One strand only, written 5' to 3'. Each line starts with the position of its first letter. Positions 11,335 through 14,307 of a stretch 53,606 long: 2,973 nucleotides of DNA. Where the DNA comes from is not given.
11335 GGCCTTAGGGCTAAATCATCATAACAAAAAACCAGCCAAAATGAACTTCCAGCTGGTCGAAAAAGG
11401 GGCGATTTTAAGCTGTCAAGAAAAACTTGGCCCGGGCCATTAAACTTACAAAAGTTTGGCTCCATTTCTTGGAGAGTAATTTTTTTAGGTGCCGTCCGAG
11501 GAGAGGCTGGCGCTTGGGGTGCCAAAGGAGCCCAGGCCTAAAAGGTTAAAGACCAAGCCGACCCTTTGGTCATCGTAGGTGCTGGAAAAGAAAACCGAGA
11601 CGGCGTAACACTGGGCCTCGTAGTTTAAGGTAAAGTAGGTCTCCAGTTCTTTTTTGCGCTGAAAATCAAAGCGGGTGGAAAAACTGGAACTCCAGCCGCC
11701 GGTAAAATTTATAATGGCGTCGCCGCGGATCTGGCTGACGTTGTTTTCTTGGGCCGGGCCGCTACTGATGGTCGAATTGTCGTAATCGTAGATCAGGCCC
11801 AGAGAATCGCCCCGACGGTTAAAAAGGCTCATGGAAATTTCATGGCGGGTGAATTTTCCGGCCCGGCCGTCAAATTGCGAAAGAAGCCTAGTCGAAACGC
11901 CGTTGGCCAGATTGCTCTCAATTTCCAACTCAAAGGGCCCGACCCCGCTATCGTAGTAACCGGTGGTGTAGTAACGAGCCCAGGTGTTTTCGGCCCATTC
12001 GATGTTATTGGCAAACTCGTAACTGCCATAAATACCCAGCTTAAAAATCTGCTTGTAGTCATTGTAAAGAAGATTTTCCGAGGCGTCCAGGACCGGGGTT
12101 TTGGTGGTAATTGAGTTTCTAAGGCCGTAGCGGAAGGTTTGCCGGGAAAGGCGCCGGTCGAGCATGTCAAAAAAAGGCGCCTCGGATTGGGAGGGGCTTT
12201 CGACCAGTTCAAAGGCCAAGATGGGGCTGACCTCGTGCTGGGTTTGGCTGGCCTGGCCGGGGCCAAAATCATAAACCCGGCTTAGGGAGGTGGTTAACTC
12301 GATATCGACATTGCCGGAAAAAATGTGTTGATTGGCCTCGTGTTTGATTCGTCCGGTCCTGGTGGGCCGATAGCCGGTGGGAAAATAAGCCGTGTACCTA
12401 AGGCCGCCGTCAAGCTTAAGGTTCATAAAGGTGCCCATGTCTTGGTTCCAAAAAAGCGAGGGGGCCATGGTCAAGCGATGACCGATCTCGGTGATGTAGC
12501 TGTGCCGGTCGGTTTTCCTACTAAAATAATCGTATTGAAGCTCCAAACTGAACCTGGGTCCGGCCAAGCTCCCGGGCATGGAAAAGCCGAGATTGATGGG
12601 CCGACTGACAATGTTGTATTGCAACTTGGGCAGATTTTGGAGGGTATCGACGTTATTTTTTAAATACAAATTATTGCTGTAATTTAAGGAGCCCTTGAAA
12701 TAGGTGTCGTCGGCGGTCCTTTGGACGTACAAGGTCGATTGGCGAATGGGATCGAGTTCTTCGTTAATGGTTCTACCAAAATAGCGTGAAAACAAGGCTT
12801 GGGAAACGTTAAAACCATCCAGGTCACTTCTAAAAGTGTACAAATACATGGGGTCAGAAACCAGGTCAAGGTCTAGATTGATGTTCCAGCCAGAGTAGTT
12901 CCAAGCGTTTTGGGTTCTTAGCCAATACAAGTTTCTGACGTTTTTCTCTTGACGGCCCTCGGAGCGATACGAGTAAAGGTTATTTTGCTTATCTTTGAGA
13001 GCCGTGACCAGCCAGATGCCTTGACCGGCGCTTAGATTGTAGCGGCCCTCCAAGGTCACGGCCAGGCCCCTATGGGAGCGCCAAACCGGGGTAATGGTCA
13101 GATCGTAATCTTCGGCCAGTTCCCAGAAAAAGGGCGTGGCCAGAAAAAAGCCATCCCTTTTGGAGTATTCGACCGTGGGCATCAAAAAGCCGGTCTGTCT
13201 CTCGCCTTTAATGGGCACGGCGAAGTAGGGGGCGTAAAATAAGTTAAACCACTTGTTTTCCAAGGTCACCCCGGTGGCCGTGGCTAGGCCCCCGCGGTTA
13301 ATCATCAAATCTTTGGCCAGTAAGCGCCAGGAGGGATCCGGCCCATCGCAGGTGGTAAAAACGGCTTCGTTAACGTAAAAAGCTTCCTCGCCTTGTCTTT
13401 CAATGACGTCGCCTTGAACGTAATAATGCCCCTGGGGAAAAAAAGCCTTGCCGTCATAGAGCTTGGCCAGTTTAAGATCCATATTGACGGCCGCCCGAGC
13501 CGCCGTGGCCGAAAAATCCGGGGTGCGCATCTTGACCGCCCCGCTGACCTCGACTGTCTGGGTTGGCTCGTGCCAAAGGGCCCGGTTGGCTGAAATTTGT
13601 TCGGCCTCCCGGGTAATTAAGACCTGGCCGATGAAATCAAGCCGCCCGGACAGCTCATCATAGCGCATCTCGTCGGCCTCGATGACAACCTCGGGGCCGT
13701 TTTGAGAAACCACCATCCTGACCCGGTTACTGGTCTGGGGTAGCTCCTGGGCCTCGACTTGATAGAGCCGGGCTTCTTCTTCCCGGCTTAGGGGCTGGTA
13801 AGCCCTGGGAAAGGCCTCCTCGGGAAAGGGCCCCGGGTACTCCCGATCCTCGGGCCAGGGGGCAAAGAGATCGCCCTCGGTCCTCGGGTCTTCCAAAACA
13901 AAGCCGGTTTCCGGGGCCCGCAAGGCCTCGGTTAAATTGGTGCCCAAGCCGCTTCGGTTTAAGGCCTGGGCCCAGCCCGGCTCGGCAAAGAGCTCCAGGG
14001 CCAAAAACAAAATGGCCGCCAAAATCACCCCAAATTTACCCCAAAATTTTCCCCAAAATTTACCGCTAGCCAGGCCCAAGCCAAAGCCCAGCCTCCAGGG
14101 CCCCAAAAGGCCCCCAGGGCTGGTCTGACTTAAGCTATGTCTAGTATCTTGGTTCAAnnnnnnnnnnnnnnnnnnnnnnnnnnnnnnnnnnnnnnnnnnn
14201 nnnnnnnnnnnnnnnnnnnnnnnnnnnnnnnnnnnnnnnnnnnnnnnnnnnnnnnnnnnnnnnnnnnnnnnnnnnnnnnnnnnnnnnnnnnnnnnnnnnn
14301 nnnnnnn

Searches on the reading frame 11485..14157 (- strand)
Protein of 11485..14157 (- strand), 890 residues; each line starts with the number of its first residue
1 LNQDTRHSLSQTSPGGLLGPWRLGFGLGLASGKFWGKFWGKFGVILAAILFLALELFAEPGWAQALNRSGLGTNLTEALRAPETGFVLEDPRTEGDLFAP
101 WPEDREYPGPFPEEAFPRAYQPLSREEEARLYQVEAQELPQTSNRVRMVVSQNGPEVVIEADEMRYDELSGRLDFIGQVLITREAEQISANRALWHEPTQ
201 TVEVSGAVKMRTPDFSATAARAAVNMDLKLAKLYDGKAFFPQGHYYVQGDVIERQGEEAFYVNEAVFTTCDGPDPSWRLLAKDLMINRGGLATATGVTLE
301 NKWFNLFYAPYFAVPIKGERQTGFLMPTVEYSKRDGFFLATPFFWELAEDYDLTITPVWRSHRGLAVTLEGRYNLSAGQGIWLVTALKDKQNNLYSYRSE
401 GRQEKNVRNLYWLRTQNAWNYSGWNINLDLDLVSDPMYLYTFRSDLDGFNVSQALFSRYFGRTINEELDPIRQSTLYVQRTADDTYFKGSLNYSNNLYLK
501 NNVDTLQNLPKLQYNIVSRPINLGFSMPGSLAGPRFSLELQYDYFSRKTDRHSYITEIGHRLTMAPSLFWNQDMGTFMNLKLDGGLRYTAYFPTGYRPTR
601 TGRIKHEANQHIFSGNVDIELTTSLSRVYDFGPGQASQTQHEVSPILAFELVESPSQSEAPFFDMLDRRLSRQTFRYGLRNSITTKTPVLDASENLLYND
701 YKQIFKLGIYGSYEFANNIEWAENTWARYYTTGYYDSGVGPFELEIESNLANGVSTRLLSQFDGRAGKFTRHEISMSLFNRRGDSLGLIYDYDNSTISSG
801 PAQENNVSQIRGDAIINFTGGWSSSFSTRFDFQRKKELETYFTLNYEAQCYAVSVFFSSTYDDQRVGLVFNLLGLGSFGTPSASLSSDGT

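Call 31: search_protein_families(library=pfam, proteins=[window:11485-14157:-], max_evalue=0.001)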
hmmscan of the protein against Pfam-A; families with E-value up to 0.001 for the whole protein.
window:11485-14157:- (890 aa): 3 families
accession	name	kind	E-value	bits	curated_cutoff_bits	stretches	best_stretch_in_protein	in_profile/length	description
PF04453.20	LptD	-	1.5e-14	54.6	22.4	1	410-822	5-384/384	LPS transport system D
PF03968.19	LptD_N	-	7.6e-08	33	20.4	1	159-257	2-110/113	LptA/(LptD N-terminal domain) LPS transport protein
PF06835.18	LptC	-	0.0006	19.9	21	0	149-235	77-168/175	Lipopolysaccharide-assembly, LptC-related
